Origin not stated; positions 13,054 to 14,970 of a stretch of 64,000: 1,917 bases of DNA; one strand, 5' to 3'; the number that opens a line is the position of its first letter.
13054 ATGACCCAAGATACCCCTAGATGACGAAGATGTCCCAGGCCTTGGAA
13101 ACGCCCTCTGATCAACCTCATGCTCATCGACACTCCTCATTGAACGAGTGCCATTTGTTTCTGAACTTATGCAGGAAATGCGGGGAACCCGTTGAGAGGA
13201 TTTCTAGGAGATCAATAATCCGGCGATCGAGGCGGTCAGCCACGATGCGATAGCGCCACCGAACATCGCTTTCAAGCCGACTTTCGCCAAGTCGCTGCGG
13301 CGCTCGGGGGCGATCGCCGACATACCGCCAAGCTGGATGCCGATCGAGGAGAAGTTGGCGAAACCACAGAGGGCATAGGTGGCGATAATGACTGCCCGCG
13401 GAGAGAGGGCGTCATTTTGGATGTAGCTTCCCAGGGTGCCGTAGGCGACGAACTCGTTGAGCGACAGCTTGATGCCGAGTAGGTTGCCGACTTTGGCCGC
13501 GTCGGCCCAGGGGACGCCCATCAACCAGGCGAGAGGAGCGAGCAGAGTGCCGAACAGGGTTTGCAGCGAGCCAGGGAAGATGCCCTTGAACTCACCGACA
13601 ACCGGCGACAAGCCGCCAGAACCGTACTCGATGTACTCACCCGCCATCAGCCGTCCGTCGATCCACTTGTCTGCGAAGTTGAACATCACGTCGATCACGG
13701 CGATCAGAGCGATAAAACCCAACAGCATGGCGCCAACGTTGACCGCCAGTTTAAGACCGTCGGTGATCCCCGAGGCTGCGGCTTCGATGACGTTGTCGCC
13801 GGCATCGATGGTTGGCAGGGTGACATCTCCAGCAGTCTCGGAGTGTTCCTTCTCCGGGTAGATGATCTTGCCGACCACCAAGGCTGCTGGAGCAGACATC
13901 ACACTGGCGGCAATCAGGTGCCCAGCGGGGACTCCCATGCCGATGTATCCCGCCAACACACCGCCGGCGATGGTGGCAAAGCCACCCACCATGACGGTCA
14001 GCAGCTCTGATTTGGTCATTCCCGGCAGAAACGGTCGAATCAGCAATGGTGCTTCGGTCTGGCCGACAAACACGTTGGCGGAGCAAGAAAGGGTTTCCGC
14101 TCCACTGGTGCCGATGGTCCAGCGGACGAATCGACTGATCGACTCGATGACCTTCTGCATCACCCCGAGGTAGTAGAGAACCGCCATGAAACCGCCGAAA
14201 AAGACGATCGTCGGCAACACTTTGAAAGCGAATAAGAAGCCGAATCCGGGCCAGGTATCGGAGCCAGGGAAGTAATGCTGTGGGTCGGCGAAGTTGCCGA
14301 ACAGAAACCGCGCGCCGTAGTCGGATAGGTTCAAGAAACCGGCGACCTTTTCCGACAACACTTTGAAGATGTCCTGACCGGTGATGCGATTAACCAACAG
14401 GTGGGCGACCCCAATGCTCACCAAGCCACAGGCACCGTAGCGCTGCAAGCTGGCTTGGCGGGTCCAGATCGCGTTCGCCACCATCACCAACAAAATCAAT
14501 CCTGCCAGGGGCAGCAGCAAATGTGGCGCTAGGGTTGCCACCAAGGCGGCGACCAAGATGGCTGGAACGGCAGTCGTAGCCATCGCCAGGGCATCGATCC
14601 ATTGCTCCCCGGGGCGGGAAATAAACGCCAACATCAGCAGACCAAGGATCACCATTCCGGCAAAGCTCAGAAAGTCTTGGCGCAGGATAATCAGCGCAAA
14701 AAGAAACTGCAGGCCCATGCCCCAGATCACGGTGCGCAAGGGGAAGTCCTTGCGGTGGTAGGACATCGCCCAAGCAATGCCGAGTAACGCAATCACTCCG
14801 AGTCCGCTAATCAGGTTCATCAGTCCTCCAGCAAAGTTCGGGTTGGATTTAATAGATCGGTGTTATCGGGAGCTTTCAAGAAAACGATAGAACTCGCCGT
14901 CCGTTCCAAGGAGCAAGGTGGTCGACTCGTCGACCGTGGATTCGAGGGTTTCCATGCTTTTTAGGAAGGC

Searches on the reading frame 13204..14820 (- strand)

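Call 108: search_protein_families(library=pfam, proteins=[window:13204-14820:-], max_evalue=0.00001)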
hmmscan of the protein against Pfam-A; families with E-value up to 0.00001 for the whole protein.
window:13204-14820:- (538 aa): 3 families
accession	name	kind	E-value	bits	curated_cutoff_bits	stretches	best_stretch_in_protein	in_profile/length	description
PF07662.18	Nucleos_tra2_C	-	1.3e-76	257.5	32.3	1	301-534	1-213/213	Na+ dependent nucleoside transporter C-terminus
PF01773.25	Nucleos_tra2_N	-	3.9e-18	66.2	27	1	7-50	1-44/74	Na+ dependent nucleoside transporter N-terminus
PF07670.19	Gate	-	8.8e-17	61.9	29.6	1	198-296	1-101/104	Nucleoside recognition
